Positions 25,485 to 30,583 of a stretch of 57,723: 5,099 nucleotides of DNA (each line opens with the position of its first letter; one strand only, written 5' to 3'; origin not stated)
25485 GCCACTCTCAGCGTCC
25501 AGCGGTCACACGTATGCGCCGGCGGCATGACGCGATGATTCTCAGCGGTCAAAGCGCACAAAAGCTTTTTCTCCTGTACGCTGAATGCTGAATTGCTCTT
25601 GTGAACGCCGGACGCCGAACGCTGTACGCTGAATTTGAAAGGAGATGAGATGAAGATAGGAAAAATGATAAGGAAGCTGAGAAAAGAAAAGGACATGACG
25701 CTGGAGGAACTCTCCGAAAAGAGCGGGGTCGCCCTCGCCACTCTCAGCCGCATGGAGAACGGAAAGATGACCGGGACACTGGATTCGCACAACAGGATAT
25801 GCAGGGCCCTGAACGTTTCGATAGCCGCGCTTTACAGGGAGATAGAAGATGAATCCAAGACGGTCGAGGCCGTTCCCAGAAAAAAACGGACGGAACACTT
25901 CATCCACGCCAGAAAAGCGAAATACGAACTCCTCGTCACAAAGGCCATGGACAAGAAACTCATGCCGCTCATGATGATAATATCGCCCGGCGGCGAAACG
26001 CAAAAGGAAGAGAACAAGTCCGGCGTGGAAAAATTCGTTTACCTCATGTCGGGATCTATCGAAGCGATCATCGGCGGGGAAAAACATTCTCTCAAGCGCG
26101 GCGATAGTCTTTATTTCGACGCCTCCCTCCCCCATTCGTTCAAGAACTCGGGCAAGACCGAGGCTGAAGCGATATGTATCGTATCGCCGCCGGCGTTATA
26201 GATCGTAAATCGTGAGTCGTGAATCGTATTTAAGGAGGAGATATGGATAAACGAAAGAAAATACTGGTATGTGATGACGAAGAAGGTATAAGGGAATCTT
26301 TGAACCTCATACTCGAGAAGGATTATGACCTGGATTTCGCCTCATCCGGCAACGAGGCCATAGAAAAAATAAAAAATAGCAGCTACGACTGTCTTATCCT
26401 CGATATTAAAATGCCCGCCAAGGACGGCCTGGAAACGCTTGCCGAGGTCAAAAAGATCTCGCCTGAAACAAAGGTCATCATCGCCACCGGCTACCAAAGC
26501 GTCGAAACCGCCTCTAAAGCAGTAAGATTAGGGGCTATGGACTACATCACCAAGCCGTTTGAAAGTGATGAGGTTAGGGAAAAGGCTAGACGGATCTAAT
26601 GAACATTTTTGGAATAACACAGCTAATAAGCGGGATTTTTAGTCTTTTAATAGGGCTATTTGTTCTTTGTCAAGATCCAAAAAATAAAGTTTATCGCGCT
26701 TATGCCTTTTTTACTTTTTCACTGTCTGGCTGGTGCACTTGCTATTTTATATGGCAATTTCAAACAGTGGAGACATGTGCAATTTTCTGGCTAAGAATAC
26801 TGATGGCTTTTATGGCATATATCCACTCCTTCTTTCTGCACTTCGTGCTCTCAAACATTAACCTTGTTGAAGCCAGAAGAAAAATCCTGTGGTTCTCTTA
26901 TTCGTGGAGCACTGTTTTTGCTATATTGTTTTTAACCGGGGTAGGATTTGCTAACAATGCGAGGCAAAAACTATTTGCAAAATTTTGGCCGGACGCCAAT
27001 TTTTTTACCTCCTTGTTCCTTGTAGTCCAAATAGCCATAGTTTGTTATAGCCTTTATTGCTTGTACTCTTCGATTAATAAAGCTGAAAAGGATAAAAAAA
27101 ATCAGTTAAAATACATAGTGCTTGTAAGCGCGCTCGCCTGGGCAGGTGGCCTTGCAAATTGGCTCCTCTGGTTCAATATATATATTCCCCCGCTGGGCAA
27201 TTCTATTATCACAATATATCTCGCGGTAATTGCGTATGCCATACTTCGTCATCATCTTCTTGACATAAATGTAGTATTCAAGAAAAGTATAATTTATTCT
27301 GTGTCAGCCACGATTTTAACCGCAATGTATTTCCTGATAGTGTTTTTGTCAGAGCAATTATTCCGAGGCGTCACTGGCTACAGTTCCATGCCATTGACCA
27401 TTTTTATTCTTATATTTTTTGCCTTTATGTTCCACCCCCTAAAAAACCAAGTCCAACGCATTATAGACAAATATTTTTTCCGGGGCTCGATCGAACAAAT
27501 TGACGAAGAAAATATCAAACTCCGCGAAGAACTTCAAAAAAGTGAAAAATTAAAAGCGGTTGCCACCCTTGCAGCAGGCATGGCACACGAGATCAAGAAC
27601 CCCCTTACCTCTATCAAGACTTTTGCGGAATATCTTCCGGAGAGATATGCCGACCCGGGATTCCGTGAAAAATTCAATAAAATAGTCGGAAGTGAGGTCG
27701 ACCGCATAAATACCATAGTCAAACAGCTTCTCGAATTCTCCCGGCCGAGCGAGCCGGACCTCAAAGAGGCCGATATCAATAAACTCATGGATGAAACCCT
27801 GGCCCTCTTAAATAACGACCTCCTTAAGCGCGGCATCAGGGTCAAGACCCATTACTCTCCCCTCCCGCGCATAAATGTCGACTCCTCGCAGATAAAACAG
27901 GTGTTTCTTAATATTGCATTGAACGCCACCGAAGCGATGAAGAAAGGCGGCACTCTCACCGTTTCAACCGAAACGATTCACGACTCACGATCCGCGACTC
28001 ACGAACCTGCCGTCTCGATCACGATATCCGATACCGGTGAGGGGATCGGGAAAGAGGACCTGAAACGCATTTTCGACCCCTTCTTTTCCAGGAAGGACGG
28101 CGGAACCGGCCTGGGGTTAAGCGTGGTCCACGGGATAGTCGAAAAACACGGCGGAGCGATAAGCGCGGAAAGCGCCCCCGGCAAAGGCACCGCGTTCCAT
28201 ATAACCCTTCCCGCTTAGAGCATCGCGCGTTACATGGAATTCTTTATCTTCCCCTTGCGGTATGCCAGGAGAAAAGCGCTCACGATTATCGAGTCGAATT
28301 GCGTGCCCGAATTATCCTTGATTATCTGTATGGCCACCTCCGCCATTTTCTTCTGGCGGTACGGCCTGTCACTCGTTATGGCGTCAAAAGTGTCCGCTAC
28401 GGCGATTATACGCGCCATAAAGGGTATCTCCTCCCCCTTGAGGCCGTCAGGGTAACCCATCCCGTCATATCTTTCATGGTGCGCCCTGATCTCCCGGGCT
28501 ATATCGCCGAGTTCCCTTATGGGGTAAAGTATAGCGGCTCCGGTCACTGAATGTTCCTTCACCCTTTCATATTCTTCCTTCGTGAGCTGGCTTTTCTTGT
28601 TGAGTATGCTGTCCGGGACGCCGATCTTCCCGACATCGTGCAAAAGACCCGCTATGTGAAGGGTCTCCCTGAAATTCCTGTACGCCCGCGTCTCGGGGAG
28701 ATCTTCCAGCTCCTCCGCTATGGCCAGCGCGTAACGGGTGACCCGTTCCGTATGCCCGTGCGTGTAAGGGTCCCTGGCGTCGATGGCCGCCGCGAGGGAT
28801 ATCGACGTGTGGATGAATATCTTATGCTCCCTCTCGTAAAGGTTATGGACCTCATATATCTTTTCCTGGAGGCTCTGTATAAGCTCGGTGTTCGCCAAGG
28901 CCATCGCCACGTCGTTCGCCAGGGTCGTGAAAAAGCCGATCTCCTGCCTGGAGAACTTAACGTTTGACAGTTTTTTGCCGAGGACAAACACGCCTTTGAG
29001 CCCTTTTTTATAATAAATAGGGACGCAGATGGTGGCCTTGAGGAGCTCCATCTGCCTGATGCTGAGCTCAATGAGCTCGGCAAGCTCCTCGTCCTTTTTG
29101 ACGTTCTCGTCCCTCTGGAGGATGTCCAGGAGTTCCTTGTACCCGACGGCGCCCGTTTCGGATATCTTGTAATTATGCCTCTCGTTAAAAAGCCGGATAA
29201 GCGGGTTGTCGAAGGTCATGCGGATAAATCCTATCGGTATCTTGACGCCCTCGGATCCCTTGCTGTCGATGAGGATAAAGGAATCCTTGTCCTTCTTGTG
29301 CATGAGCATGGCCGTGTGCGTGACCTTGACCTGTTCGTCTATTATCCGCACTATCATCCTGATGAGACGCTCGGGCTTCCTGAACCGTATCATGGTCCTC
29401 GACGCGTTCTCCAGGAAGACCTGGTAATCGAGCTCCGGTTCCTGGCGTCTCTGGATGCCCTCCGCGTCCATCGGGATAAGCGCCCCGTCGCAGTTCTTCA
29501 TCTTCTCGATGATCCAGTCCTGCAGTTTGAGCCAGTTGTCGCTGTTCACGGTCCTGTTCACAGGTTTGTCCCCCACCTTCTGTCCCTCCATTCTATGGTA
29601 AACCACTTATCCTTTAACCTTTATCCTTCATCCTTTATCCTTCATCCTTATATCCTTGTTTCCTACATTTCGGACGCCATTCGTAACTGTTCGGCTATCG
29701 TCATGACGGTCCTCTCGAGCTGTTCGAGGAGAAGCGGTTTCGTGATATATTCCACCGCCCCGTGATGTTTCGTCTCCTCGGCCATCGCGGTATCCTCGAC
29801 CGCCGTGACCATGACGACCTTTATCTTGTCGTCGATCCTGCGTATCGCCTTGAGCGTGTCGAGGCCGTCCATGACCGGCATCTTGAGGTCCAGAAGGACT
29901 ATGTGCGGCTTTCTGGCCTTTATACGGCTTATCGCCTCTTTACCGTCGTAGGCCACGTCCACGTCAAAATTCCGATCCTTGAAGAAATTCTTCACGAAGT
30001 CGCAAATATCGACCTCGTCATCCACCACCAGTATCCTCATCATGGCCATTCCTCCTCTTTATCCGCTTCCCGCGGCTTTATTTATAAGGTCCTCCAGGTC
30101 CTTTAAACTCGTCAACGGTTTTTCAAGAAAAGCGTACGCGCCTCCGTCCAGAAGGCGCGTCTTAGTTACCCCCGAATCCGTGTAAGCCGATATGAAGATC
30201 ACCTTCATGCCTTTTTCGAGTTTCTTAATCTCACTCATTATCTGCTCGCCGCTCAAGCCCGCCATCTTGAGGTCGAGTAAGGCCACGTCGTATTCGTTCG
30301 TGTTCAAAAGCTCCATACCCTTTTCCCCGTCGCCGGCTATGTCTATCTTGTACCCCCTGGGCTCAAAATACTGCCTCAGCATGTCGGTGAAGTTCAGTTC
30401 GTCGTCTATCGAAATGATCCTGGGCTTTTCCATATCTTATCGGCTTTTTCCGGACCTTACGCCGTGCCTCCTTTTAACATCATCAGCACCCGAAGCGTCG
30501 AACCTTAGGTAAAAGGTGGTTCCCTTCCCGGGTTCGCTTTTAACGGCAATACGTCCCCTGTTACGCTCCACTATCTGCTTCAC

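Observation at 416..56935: Intergenic spacers are built from blocks of degenerate 7-nt repeats whose unit changes every few copies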

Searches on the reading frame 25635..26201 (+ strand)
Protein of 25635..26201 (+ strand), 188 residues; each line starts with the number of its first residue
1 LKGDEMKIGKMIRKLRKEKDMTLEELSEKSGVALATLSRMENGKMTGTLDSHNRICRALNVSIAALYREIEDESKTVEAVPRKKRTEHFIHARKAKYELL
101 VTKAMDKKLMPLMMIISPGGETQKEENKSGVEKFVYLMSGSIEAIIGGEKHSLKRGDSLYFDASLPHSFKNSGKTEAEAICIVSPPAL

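Call 72: search_protein_families(library=pfam, proteins=[window:25635-26201:+], max_evalue=0.0001)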
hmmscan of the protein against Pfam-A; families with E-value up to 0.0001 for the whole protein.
window:25635-26201:+ (188 aa): 5 families
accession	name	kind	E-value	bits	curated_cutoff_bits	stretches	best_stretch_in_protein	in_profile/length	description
PF07883.17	Cupin_2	-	7.9e-15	54.8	27.2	1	113-183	2-70/70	Cupin domain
PF01381.28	HTH_3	-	9.5e-12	45.2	23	1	12-65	1-54/55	Helix-turn-helix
PF13443.12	HTH_26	-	1.1e-10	42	22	1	12-65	2-56/63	Cro/C1-type HTH DNA-binding domain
PF12844.13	HTH_19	-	3.8e-07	30.4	30.2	1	9-68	1-60/64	Helix-turn-helix domain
PF13560.12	HTH_31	-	9.2e-07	29.5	27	1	9-63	3-58/64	Helix-turn-helix domain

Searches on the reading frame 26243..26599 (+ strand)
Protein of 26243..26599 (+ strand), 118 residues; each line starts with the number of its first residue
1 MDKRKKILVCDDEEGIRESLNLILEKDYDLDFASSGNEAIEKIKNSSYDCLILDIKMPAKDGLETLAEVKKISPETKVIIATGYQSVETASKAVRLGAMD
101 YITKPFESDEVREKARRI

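Call 72: search_protein_families(library=pfam, proteins=[window:26243-26599:+], max_evalue=0.0001)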
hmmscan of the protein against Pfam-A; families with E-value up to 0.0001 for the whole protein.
window:26243-26599:+ (118 aa): 1 family
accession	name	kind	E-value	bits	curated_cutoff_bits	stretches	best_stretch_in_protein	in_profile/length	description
PF00072.30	Response_reg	-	5.1e-30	104.3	30.2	1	7-115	1-110/111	Response regulator receiver domain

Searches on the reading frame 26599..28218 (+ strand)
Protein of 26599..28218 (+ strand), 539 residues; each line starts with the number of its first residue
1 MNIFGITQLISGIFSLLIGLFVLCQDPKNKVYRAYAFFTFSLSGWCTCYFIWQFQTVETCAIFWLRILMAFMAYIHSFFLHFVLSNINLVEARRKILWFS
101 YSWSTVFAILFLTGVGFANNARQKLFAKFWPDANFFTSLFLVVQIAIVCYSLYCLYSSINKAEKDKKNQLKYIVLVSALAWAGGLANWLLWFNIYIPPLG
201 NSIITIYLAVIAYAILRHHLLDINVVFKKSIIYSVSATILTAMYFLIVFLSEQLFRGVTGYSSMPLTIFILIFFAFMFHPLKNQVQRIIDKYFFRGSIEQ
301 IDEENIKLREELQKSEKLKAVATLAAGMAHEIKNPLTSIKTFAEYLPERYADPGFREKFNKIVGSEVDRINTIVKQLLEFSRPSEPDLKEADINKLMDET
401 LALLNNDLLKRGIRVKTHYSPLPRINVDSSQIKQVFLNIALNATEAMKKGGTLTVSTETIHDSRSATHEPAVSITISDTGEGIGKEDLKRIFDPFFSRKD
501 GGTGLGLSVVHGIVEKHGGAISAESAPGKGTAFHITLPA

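Call 9: search_protein_families(library=pfam, proteins=[window:26599-28218:+])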
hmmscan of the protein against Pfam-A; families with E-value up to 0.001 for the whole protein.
window:26599-28218:+ (539 aa): 3 families
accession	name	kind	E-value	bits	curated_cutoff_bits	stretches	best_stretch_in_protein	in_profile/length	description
PF02518.31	HATPase_c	-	9.2e-27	94.1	26.4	1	428-538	2-108/111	Histidine kinase-, DNA gyrase B-, and HSP90-like ATPase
PF00512.31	HisKA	-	2.1e-13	50.5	26.9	1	323-384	4-64/66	His Kinase A (phospho-acceptor) domain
PF16927.11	HisKA_7TM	-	2.3e-07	31.3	28.6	1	9-223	3-222/224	N-terminal 7TM region of histidine kinase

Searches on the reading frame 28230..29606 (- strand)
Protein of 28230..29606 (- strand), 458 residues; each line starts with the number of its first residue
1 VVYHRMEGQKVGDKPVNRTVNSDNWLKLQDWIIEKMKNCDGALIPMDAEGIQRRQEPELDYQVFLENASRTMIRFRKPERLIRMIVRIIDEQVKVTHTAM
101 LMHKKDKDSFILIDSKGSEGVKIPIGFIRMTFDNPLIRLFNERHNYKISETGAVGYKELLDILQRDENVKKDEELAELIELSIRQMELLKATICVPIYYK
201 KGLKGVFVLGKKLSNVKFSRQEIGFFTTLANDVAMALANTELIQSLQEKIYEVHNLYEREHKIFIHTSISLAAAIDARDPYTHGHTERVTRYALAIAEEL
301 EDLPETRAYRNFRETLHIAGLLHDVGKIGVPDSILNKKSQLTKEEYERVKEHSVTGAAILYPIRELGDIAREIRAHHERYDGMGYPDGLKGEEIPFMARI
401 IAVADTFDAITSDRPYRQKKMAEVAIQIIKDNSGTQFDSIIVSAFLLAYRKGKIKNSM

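Call 72: search_protein_families(library=pfam, proteins=[window:28230-29606:-], max_evalue=0.0001)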
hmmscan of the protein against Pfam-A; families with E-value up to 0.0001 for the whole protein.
window:28230-29606:- (458 aa): 3 families
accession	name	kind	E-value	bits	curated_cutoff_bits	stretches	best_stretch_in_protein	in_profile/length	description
PF13487.12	HD_5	-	2.2e-41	141.9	27.2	1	272-439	4-168/170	HD domain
PF01966.28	HD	-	1.5e-21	77.3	22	1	284-409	3-115/116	HD domain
PF01590.32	GAF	-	4e-05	24.6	22.4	1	144-237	46-133/133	GAF domain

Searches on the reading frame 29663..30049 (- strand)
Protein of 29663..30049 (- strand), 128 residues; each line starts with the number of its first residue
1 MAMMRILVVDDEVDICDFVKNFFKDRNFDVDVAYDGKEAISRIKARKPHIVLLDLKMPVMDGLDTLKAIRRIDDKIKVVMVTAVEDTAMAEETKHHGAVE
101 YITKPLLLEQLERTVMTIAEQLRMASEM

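Call 72: search_protein_families(library=pfam, proteins=[window:29663-30049:-], max_evalue=0.0001)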
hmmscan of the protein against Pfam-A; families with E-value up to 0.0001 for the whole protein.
window:29663-30049:- (128 aa): 1 family
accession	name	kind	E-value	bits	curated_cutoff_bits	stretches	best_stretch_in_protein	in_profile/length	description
PF00072.30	Response_reg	-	4.3e-29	101.4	30.2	1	6-114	1-109/111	Response regulator receiver domain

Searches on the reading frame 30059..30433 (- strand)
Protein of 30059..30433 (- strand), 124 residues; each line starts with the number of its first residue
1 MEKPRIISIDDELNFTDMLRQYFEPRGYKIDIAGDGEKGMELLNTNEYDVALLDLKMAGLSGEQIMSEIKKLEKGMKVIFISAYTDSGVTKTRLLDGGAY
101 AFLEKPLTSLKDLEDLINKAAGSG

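Call 72: search_protein_families(library=pfam, proteins=[window:30059-30433:-], max_evalue=0.0001)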
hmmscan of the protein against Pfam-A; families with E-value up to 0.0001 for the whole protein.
window:30059-30433:- (124 aa): 1 family
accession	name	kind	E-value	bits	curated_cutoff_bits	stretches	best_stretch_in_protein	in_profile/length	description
PF00072.30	Response_reg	-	4.1e-21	75.7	30.2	1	6-114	1-107/111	Response regulator receiver domain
